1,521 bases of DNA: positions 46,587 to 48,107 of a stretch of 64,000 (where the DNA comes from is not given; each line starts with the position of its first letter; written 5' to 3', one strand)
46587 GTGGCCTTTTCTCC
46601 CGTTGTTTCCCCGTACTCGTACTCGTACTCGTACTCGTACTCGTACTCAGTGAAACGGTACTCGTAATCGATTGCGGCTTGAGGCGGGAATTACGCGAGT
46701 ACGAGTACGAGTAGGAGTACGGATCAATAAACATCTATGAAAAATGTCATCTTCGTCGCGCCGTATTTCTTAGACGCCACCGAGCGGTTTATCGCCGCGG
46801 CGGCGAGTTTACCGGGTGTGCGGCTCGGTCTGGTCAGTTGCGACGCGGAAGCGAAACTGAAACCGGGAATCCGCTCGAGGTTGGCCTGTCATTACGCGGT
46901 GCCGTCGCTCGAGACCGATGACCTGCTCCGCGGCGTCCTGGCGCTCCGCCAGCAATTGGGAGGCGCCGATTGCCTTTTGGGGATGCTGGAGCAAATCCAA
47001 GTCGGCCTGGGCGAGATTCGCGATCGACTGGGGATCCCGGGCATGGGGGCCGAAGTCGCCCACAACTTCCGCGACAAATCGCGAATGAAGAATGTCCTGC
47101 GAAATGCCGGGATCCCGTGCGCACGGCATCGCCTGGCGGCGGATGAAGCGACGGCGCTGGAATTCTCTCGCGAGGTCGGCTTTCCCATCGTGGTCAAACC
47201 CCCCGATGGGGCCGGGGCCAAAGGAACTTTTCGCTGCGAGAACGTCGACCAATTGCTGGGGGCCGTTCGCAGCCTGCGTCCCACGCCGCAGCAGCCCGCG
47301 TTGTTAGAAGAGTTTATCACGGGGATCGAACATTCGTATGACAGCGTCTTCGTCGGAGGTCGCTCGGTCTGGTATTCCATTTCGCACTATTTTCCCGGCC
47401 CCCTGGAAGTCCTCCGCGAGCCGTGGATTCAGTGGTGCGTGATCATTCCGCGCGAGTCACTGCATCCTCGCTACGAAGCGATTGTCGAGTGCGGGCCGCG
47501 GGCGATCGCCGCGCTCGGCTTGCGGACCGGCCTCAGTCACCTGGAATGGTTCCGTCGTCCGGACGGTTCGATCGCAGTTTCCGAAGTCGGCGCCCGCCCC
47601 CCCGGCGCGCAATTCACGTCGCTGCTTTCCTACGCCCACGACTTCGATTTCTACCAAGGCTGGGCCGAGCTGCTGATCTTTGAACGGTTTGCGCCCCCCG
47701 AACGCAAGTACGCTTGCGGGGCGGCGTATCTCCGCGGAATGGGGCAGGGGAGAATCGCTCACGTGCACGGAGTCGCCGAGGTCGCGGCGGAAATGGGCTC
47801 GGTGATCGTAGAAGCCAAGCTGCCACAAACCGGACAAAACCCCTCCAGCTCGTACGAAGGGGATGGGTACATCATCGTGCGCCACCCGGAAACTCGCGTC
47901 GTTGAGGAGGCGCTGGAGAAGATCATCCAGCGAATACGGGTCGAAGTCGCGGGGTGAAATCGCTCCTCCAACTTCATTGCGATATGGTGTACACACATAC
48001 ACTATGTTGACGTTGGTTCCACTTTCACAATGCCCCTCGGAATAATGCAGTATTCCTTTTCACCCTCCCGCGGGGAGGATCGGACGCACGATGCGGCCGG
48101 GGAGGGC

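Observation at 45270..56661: Block of six carboxylate-activating enzymes plus a carrier protein and an acyltransferase: candidate uncharacterised ribosome-independent ligase pathway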

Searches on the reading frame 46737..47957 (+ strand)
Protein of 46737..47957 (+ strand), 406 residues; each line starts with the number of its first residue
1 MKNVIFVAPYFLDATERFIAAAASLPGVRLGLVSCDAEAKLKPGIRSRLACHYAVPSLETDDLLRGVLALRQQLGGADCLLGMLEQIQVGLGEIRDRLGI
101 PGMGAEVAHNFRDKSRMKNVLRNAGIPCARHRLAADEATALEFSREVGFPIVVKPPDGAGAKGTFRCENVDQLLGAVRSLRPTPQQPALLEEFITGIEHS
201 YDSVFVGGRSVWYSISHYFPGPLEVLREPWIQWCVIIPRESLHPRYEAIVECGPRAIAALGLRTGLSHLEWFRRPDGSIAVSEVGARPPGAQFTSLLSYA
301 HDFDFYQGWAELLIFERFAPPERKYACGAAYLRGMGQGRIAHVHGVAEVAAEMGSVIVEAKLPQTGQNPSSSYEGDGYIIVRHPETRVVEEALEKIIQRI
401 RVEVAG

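Call 4: search_protein_families(library=pfam, proteins=[window:46737-47957:+], max_evalue=0.01)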
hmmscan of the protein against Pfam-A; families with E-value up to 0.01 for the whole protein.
window:46737-47957:+ (406 aa): 9 families
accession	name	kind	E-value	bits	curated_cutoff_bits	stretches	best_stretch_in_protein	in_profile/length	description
PF02222.28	ATP-grasp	-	2.4e-07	31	27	1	120-288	2-163/179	ATP-grasp domain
PF13535.11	ATP-grasp_4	-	6.1e-07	29.6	27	1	148-288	2-152/160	ATP-grasp domain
PF02786.22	CPSase_L_D2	-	9.9e-07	28.9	19.8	1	113-199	1-94/211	Carbamoyl-phosphate synthase L chain, ATP binding domain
PF01071.24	GARS_A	-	4.5e-06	27.1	27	1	113-210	2-104/194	Phosphoribosylglycinamide synthetase, ATP-grasp (A) domain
PF02655.19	ATP-grasp_3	-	3.9e-05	24.2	23.2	1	113-210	3-85/160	ATP-grasp domain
PF18603.7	LAL_C2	-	0.00013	22.6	29.4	1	337-404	8-77/78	L-amino acid ligase C-terminal domain 2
PF13549.11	ATP-grasp_5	-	0.00018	21.4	27.6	1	113-154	11-52/221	ATP-grasp domain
PF07478.18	Dala_Dala_lig_C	-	0.00041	20.4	24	0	138-198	26-85/204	D-ala D-ala ligase C-terminus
PF08443.16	RimK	-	0.0023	18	21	1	112-195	2-83/188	RimK-like ATP-grasp domain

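Call 5: search_protein_families(library=ncbifam, proteins=[window:46737-47957:+], max_evalue=0.01)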
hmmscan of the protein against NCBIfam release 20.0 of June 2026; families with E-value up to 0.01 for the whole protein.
window:46737-47957:+ (406 aa): 36 families (the best 25 are shown)
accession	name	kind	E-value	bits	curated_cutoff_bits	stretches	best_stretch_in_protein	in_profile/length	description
NF002563.0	PRK02186.1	subfamily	9.2e-23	80.4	625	1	93-309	87-298/890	argininosuccinate lyase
NF005543.0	PRK07206.1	subfamily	4.5e-15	55.2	302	1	106-293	101-293/416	hypothetical protein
NF010623.0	PRK14016.1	subfamily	1.1e-10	40.3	877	1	112-199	213-300/871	cyanophycin synthetase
TIGR02068.2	cya_phycin_syn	equivalog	2.9e-09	35.5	850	1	112-199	212-299/862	cyanophycin synthetase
TIGR02144.1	LysX_arch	equivalog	1.9e-07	30.4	275.6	1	110-173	84-147/281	lysine biosynthesis protein LysX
TIGR00768.1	rimK_fam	subfamily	2.9e-07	30.1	143.4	1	109-198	83-174/276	RimK family alpha-L-glutamate ligase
TIGR00877.1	purD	equivalog_domain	3e-07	29.6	288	1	88-210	77-206/425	phosphoribosylamine--glycine ligase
TIGR01369.1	CPSaseII_lrg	equivalog_domain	4.4e-07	27.9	1027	1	100-216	656-774/1052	carbamoyl-phosphate synthase (glutamine-hydrolyzing) large subunit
NF002378.0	PRK01372.1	subfamily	4.8e-07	28.8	243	1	112-200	99-185/305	D-alanine--D-alanine ligase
NF004679.0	PRK06019.1-5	equivalog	1.1e-06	27.8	326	1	110-285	96-265/376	5-(carboxyamino)imidazole ribonucleotide synthase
TIGR01161.1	purK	equivalog_domain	1.3e-06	28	318.4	1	108-288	93-266/362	5-(carboxyamino)imidazole ribonucleotide synthase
NF005525.0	PRK07178.1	equivalog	2.4e-06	26.5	768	1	95-174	94-177/471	acetyl-CoA carboxylase biotin carboxylase subunit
TIGR01205.1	D_ala_D_alaTIGR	subfamily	3.2e-06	26.3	245.65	1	100-198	91-195/318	D-alanine--D-alanine ligase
NF003671.0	PRK05294.1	equivalog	6.2e-06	24.1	599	1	103-197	118-213/1058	carbamoyl-phosphate synthase large subunit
NF006286.0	PRK08462.1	equivalog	8.3e-06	24.9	740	1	102-173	106-179/445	acetyl-CoA carboxylase biotin carboxylase subunit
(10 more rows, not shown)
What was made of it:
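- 46737..47957 (+): g2, ATP-grasp ligase paralog, 406 aa. Module A. Calls 4 and 5.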

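Call 20: search_solved_structures(query=window:46737-47957:+, max_evalue=0.001)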
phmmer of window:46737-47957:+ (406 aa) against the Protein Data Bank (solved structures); distinct sequences matched with E-value up to 0.001: 27.
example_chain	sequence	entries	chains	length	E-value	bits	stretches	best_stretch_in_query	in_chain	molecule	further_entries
4wd3_A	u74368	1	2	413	2.4e-14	56.1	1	62-307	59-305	L-amino acid ligase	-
3vot_A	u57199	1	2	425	4.3e-10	42.1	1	92-294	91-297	L-amino acid ligase, BL00235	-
4dim_A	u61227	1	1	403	3.3e-08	35.9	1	77-316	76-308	Phosphoribosylglycinamide synthetase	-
2yw2_A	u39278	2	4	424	3.4e-08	35.8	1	98-211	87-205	Phosphoribosylamine--glycine ligase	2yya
2c00_A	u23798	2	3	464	3.3e-07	32.6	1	96-199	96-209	BIOTIN CARBOXYLASE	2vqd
3wo1_A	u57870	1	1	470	3.5e-07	32.5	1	73-316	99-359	Alanine-anticapsin ligase BacD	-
8evy_B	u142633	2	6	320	4.4e-07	32.2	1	96-200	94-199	D-alanine--D-alanine ligase B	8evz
30vh_A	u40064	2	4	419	4.9e-07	32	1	97-292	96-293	L-amino acid ligase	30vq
1bxr_A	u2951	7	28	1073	8e-07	31.3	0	75-300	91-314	CARBAMOYL-PHOSPHATE SYNTHASE | CARBAMOYL PHOSPHATE SYNTHETASE: LARGE SUBUNIT | CARBAMOYL PHOSPHATE SYNTHETASE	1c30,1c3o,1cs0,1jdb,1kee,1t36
1ce8_A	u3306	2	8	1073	8.1e-07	31.3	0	75-300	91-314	PROTEIN (CARBAMOYL-PHOSPHATE SYNTHASE) | carbamoyl phosphate synthetase large chain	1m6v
3wnz_A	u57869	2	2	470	1.5e-06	30.4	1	73-165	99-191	Alanine-anticapsin ligase BacD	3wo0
3vmm_A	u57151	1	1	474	1.5e-06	30.4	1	73-165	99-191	Alanine-anticapsin ligase BacD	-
7lgn_A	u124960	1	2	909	2.7e-06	29.6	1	86-200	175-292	Cyanophycin synthase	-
7lgm_A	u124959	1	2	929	3.4e-06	29.2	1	86-200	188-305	Cyanophycin synthase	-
1a9x_A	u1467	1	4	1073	9.2e-06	27.8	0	75-300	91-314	CARBAMOYL PHOSPHATE SYNTHETASE (LARGE CHAIN)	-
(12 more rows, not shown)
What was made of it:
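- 46737..47957 (+): PDB 4wd3 E 2.4e-14 (call 20).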
